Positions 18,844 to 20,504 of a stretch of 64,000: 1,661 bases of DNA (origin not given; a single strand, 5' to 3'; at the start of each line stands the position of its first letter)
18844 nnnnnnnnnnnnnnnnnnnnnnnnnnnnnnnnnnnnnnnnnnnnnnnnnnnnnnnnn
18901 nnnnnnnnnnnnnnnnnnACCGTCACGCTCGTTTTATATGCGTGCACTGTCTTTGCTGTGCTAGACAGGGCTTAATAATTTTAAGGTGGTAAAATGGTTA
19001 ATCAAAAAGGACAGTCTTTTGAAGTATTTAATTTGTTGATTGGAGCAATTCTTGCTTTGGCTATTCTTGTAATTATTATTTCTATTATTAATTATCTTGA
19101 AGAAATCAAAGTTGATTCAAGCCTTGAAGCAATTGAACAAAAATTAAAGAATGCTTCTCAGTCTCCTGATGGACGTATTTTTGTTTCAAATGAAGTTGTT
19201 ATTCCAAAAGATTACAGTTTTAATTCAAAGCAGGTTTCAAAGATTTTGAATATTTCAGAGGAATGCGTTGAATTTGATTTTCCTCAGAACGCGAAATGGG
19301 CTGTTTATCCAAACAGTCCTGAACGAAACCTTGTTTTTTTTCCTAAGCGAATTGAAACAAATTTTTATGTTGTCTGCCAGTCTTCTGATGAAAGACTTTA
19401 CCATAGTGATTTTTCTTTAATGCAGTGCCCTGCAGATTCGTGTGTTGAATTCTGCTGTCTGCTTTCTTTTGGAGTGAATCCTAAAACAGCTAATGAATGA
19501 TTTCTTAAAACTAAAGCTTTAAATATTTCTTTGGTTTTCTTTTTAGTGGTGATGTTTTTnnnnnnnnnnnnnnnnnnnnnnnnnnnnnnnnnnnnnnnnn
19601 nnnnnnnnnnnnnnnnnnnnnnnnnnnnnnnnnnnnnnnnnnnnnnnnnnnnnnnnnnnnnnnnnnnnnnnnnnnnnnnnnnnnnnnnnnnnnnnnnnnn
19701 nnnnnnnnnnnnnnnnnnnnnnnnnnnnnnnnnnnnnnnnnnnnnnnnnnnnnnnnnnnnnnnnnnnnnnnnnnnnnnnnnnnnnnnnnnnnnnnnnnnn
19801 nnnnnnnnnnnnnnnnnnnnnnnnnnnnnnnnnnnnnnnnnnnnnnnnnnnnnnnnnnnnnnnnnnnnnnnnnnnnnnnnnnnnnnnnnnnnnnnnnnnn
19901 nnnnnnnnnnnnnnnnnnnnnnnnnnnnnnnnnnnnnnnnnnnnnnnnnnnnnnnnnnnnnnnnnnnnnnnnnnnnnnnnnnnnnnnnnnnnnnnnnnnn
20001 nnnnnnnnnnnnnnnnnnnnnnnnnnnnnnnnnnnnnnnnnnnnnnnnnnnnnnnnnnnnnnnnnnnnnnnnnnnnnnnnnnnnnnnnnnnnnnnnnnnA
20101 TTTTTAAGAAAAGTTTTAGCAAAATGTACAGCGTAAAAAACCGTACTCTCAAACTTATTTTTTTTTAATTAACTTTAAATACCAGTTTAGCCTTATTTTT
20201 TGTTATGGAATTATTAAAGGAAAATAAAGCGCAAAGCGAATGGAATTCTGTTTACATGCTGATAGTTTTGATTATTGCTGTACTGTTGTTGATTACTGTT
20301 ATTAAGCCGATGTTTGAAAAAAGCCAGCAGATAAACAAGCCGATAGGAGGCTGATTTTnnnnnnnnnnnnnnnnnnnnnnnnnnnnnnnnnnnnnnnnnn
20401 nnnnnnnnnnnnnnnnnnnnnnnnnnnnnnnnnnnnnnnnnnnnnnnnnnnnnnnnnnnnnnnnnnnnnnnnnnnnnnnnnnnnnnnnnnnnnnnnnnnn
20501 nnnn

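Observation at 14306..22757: Compact type-IV-filament operon with an N-terminally extended ATPase, a fused double-T2SSF platform and a run of 6-7 Cys-rich pilins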

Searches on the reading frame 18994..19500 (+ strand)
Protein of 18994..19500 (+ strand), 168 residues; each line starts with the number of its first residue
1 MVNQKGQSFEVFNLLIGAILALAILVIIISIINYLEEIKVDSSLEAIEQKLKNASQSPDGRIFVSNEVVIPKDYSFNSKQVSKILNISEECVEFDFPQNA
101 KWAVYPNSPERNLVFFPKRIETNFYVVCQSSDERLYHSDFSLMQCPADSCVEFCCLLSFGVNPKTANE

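Call 3: search_protein_families(library=pfam, proteins=[window:18994-19500:+], max_evalue=0.1)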
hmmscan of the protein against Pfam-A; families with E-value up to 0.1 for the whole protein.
window:18994-19500:+ (168 aa): 1 family
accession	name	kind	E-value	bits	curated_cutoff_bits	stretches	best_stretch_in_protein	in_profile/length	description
PF17319.7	DUF5362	-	0.0042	17.4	25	1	11-56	13-58/94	Family of unknown function (DUF5362)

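Call 9: search_protein_families(library=ncbifam, proteins=[window:18994-19500:+], max_evalue=0.1)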
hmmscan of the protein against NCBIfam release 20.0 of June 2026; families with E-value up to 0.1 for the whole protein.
window:18994-19500:+ (168 aa): 2 families
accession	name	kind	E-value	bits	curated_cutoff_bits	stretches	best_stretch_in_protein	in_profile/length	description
NF012150.3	blaSPM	exception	0.0063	16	500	1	60-119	153-203/272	SPM family subclass B1 metallo-beta-lactamase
NF005830.0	PRK07729.1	equivalog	0.091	11.6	546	0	20-86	230-295/343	glyceraldehyde-3-phosphate dehydrogenase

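Call 52: find_homologous_proteins(query=A3, max_evalue=0.001)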
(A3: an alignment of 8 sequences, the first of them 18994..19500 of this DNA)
Query A3 (8 sequences) (168 aa, profile of the alignment): 41 proteins with E <= 0.001 among 8000 candidates.
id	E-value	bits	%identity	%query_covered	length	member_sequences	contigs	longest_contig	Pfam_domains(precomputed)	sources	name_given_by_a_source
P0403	8.0e-55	203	61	99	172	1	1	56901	-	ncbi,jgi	-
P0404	8.2e-54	200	54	99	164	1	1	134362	-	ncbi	-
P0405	2.6e-53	198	100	100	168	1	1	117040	-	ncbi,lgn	-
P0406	3.7e-53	198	61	99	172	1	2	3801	-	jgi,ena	-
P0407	4.3e-52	194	69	100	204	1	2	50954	-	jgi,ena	-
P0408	8.3e-51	190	52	99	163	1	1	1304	-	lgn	-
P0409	1.4e-50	189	79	99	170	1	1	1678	-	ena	-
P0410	1.7e-50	189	68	97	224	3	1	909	-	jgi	-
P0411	8.3e-50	187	64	99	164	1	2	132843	-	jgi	jgi:predicted small secreted protein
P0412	2.0e-49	186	57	99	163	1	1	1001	-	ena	-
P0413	3.8e-49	185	30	99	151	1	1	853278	-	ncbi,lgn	-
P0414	4.6e-49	184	72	96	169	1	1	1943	-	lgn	-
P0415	2.8e-48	182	31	76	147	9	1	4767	-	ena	-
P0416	3.3e-48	182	63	99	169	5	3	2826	-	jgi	-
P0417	3.4e-48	182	77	99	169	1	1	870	-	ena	-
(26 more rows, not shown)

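Call 56: predict_structure(alignment_id=A4)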
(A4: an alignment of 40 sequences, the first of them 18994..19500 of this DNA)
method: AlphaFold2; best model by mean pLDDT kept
length: 168 residues; sequences in the alignment: 40
mean_pLDDT: 93.7   pTM: 0.80
mean pLDDT of the five models: 93.7, 92.4, 92.2, 91.9, 91.7
residues with pLDDT >= 90: 148; 70-90: 13; 50-70: 7; < 50: 0
segments of 3 or more residues with pLDDT < 50: none
pLDDT, mean of each block of 10 residues (from residue 1): 66 92 97 95 98 96 97 97 96 96 92 97 97 94 93 97 92
secondary structure, 60 per line:
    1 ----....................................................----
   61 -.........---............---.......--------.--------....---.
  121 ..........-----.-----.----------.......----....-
elements in order: H5-56 E62-70 E74-77 H78-85 E92-95 E113-116 E120-130 E153-159 H164-167

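Call 58: fold_search(model_id=the predicted structure, library=pdb)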
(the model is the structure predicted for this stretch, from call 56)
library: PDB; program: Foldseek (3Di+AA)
matches with E <= 10: 79; with E <= 0.001: 0
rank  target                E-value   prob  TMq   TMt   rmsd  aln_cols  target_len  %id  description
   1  4fml_A                3.1e-01  0.11  0.24  0.21   8.1       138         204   13  Catalytic domain of VahC from Aeromonas hydrophila (released 2012-09-19)
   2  4fem_A                4.0e-01  0.44  0.30  0.24   4.1       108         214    8  Structure of SusE with alpha-cyclodextrin (released 2012-08-29)
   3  8imz_A                5.2e-01  0.05  0.17  0.03  16.5       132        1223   15  Cryo-EM structure of mouse Piezo1-MDFIC complex (composite map) (released 2023-08-09)
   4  4fch_A                7.6e-01  0.33  0.30  0.24   4.0       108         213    8  Crystal Structure SusE from Bacteroides thetaiotaomicron with maltoheptaose (released 2012-08-29)
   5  1exi_A                1.5e+00  0.03  0.16  0.11  10.8       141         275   10  CRYSTAL STRUCTURE OF TRANSCRIPTION ACTIVATOR BMRR, FROM B. SUBTILIS, BOUND TO 21 BASE PAIR BMR OPERATOR AND TPSB (released 2001-01-24)
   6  1lyq_A                2.3e+00  0.02  0.12  0.16   8.1        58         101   16  Crystal Structure of PcoC, a Methionine Rich Copper Resistance Protein from Escherichia coli (released 2002-11-27)
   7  8w0g_5                2.4e+00  0.02  0.14  0.05  14.2        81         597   15  Cryo-EM structure of a human MCM2-7 dimer (released 2024-10-02)
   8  9dmx_B                2.9e+00  0.02  0.12  0.06   8.2        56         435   11  Crystal structure of shark UrIg2 V-C1-C2-C3 domains (released 2025-07-23)
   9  8qkh_A                2.9e+00  0.01  0.13  0.09  11.9        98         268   15  Neck of phage 812 virion (C6) (released 2024-09-25)
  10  3s9l_B                2.9e+00  0.01  0.07  0.02  19.6        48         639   14  Complex between transferrin receptor 1 and transferrin with iron in the N-Lobe, cryocooled 2 (released 2011-08-10)
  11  9lbn_L                3.3e+00  0.02  0.11  0.09  12.4        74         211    7  The composite cryo-EM structure of the head-to-tail connector and head-proximal tail components of bacteriophage phiXa (released 2025-05-07)
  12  6g2u_A                3.3e+00  0.01  0.11  0.05  14.4       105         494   17  Crystal structure of the human glutamate dehydrogenase 2 (hGDH2) (released 2019-04-10)
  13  8zlb_A                3.8e+00  0.01  0.15  0.09  26.2       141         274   10  EB bound state of hPAC (released 2025-07-23)
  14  1lyq_B                3.8e+00  0.01  0.12  0.16   8.1        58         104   16  Crystal Structure of PcoC, a Methionine Rich Copper Resistance Protein from Escherichia coli (released 2002-11-27)
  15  4lzk_B                3.8e+00  0.01  0.10  0.10  10.5       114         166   10  Crystal structure of inclusion body protein (PixA pfam12306) from Burkholderia cenocepacia J2315 (released 2013-11-13)
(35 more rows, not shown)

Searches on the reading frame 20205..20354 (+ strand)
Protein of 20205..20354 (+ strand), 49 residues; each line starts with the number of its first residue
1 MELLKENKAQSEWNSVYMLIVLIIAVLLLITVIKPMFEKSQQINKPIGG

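Call 3: search_protein_families(library=pfam, proteins=[window:20205-20354:+], max_evalue=0.1)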
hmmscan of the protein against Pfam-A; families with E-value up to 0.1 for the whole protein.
window:20205-20354:+ (49 aa): 3 families
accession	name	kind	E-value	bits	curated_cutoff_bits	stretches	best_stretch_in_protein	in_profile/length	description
PF17204.8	Sid-5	-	0.048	14.3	27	1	7-33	8-34/76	Sid-5 family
PF05399.16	EVI2A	-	0.073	13.1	25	1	2-32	118-149/231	Ectropic viral integration site 2A protein (EVI2A)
PF02950.22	Conotoxin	-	0.085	14.2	25.1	0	19-41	4-26/75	Conotoxin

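Call 100: search_protein_families(library=ncbifam, proteins=[window:20205-20354:+], max_evalue=0.01)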
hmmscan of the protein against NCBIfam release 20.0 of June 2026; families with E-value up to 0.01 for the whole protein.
window:20205-20354:+ (49 aa): 1 family
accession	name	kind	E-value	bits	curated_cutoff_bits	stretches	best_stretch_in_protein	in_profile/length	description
NF040999.1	pilin_ComGC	equivalog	0.0064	16.7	75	1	17-44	8-35/84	competence type IV pilus major pilin ComGC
